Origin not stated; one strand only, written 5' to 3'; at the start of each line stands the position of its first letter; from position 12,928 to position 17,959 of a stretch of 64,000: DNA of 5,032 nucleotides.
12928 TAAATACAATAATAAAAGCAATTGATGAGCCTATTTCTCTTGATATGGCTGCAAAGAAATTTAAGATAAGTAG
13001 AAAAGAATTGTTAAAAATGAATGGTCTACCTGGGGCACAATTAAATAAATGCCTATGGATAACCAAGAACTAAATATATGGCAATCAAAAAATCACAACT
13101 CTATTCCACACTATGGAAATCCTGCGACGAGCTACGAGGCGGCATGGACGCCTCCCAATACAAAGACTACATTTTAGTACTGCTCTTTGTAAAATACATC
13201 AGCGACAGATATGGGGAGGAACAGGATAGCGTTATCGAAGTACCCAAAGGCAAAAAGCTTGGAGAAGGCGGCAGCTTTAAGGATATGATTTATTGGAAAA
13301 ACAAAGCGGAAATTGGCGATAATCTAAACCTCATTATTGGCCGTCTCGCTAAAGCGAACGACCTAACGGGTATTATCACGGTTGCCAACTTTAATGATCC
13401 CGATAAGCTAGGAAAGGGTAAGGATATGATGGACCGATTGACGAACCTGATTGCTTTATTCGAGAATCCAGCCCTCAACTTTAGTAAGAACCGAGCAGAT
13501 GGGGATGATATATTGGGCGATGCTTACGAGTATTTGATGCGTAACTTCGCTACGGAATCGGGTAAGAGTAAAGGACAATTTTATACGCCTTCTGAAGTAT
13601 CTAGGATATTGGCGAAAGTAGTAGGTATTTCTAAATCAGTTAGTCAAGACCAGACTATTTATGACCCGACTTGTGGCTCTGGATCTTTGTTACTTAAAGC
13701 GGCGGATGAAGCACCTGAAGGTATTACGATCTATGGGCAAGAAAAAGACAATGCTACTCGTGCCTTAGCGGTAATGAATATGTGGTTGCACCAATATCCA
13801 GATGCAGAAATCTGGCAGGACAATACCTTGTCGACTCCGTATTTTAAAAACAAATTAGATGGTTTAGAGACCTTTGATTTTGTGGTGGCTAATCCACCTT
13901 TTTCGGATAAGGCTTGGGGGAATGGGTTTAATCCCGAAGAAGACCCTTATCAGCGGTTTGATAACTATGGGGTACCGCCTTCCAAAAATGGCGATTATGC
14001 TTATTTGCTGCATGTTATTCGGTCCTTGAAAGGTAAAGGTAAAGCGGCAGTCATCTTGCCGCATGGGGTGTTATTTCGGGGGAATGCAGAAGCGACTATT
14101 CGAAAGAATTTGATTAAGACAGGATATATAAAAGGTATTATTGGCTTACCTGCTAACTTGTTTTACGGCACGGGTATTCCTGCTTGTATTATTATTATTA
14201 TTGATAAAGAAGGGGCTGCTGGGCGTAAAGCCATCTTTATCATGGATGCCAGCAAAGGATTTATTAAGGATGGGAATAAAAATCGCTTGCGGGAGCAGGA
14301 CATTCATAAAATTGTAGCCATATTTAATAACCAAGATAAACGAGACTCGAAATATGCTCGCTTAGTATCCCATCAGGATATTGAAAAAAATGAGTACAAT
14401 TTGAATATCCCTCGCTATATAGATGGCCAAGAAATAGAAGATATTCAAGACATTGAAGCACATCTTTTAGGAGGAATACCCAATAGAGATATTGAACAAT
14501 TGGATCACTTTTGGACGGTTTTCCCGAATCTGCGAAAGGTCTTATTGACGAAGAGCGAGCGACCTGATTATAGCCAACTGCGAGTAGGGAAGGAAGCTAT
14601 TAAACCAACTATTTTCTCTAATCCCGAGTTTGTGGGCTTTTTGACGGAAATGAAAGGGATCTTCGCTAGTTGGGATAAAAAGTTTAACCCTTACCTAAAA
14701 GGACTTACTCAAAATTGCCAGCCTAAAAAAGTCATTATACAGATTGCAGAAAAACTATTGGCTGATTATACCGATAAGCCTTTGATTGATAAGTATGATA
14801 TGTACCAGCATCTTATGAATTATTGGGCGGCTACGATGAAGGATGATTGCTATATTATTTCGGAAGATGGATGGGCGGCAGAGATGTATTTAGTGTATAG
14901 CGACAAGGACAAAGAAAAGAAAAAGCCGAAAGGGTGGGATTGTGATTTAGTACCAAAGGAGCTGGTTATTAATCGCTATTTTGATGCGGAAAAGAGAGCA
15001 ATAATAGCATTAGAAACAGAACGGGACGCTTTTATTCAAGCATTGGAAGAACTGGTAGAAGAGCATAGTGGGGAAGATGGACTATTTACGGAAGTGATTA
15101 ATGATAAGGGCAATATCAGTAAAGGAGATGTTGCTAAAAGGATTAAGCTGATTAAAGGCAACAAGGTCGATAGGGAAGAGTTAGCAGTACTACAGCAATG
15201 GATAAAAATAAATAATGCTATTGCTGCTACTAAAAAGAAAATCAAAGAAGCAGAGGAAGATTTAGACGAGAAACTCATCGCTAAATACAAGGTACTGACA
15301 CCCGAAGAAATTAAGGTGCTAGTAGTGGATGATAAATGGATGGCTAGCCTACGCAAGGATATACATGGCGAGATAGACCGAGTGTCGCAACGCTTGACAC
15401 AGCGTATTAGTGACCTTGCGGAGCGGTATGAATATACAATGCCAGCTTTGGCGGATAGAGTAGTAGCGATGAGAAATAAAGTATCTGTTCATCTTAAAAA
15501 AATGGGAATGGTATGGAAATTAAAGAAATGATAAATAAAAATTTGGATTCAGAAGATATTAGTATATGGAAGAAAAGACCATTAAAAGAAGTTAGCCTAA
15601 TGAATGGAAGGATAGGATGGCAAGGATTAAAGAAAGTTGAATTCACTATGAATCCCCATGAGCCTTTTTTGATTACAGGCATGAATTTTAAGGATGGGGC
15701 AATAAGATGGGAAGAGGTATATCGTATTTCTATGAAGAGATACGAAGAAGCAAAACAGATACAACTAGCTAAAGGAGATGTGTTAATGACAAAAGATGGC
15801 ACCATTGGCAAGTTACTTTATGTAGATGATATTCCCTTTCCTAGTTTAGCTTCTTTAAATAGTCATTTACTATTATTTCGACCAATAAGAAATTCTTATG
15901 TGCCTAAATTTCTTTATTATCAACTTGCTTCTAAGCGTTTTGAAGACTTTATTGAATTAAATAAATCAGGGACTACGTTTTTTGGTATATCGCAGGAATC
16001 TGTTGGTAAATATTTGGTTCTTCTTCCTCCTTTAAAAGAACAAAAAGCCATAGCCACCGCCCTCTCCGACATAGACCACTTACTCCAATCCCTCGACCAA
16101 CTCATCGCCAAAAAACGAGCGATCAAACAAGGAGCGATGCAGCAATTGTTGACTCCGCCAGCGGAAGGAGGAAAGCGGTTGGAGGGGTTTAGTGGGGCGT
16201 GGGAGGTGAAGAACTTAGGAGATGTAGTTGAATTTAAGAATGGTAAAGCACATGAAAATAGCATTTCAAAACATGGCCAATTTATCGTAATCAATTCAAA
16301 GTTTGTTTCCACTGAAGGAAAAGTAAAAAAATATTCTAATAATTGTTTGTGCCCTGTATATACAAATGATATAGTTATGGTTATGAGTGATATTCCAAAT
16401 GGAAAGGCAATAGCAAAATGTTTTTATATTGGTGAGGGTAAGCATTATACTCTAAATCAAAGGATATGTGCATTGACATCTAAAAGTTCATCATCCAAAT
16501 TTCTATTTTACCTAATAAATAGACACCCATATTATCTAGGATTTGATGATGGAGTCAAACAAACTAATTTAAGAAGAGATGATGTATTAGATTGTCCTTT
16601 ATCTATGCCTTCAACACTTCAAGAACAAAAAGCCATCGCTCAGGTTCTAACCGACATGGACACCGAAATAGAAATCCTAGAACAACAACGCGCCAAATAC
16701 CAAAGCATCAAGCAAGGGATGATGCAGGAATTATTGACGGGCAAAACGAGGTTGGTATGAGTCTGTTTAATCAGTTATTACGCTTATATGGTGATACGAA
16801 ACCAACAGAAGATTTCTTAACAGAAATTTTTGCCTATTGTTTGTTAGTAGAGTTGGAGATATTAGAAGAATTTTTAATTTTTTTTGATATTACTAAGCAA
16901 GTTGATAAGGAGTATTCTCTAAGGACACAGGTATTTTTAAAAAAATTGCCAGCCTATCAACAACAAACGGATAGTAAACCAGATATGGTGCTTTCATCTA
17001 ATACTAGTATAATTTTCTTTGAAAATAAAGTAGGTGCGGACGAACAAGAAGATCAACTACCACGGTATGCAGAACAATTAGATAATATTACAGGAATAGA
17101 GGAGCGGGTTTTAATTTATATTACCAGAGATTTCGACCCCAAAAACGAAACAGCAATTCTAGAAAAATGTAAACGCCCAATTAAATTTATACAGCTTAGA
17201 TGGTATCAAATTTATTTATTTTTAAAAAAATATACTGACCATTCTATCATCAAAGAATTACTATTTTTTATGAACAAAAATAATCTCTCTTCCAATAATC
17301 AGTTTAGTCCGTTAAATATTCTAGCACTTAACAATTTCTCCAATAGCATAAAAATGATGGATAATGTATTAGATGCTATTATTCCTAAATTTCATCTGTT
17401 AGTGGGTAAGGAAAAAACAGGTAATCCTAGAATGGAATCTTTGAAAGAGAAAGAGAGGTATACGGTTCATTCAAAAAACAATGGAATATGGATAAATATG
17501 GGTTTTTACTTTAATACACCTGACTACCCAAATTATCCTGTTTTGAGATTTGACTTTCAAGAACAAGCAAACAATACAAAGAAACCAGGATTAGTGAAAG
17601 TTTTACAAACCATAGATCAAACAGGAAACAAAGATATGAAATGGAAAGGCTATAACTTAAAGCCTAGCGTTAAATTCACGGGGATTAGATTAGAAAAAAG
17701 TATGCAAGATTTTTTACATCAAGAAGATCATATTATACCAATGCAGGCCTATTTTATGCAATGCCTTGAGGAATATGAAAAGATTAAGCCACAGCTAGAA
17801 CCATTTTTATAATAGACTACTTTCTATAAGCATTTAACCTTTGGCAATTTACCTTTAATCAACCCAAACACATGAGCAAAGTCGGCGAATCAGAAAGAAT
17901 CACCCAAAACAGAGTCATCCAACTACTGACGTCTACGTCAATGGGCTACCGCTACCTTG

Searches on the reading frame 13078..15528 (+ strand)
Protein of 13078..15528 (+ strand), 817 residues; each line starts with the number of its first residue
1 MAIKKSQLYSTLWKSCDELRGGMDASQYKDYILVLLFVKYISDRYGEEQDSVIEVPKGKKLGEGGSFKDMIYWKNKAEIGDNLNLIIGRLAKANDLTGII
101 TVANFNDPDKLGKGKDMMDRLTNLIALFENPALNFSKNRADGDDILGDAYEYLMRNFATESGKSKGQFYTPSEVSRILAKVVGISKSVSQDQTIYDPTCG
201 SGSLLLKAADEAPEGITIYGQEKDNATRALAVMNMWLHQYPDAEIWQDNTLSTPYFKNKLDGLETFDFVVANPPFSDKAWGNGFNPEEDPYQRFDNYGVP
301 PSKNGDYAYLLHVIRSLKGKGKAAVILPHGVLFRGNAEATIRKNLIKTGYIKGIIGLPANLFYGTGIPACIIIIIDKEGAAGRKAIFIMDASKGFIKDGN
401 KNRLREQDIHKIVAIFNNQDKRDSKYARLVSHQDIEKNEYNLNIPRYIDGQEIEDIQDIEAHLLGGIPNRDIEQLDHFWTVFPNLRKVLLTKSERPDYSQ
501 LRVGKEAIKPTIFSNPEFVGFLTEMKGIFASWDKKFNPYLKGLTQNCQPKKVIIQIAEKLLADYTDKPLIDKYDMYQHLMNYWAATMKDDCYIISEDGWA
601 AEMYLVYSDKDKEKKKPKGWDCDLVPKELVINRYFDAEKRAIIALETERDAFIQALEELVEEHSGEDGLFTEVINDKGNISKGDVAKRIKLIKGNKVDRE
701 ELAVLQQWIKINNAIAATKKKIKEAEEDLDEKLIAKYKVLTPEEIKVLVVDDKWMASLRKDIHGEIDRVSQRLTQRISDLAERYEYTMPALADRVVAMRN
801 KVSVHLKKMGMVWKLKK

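Call 13: search_protein_families(library=pfam, proteins=[window:13078-15528:+], max_evalue=0.001)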
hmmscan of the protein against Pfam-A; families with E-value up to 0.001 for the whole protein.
window:13078-15528:+ (817 aa): 5 families
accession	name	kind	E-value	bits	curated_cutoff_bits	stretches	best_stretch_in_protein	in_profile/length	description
PF02384.22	N6_Mtase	-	1.7e-100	336.8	20.4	1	143-455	3-310/311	N-6 DNA Methylase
PF12161.14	HsdM_N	-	7.4e-17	62.7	24.5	1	10-128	3-135/135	HsdM N-terminal domain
PF07669.17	Eco57I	-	3.5e-05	24.4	25.3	1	260-357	68-165/171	Eco57I restriction-modification methylase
PF01170.24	UPF0020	-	0.00018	21.7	22.3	0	171-220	9-58/197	RMKL-like, methyltransferase domain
PF05175.20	MTS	-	0.00058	20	23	0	190-278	31-111/170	Methyltransferase small domain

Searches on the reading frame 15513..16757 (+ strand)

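Call 13: search_protein_families(library=pfam, proteins=[window:15513-16757:+], max_evalue=0.001)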
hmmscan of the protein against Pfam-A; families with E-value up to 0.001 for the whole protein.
window:15513-16757:+ (415 aa): 1 family
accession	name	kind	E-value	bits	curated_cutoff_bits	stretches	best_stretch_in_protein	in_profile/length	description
PF01420.25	Methylase_S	-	3.9e-33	115.5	22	2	230-394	4-164/168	Type I restriction modification DNA specificity domain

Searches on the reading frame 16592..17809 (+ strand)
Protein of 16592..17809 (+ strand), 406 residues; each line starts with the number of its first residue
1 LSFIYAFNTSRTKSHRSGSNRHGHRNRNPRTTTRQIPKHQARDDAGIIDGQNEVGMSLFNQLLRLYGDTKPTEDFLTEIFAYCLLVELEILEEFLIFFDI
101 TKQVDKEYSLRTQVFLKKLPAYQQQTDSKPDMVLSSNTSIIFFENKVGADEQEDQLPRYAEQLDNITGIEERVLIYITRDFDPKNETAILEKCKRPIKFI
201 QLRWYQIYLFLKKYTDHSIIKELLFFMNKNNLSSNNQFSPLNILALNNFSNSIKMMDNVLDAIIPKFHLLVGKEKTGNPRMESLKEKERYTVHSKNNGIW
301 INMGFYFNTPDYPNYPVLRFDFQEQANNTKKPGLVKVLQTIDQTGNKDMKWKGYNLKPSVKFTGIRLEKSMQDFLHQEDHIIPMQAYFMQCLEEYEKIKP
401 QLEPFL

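Call 13: search_protein_families(library=pfam, proteins=[window:16592-17809:+], max_evalue=0.001)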
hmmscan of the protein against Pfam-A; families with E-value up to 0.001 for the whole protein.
window:16592-17809:+ (406 aa): 1 family
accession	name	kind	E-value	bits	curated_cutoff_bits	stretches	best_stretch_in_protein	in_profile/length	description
PF14281.12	PDDEXK_4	-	4.5e-07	30.4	22.3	1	125-217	73-166/183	PD-(D/E)XK nuclease superfamily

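Call 92: search_protein_families(library=padloc, proteins=[window:16592-17809:+], max_evalue=0.001)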
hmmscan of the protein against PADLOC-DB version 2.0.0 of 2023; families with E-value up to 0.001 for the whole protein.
window:16592-17809:+ (406 aa): 6 families
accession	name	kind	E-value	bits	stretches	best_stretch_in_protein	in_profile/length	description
PDLC04983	PDC-S26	-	1.4e-08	32.6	1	94-188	75-161/413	-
PDLC04980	PDC-S26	-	1.6e-06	25.8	1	123-337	101-315/389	-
PDLC04977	PDC-S26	-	2.6e-06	24.8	1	134-184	112-162/400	-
PDLC04972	PDC-S26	-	1.9e-05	22.2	1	133-183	108-160/397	-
PDLC04974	PDC-S26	-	2.5e-05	21.7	1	131-202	110-178/401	-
PDLC04971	PDC-S26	-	0.00046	17.2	1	138-190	127-180/415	-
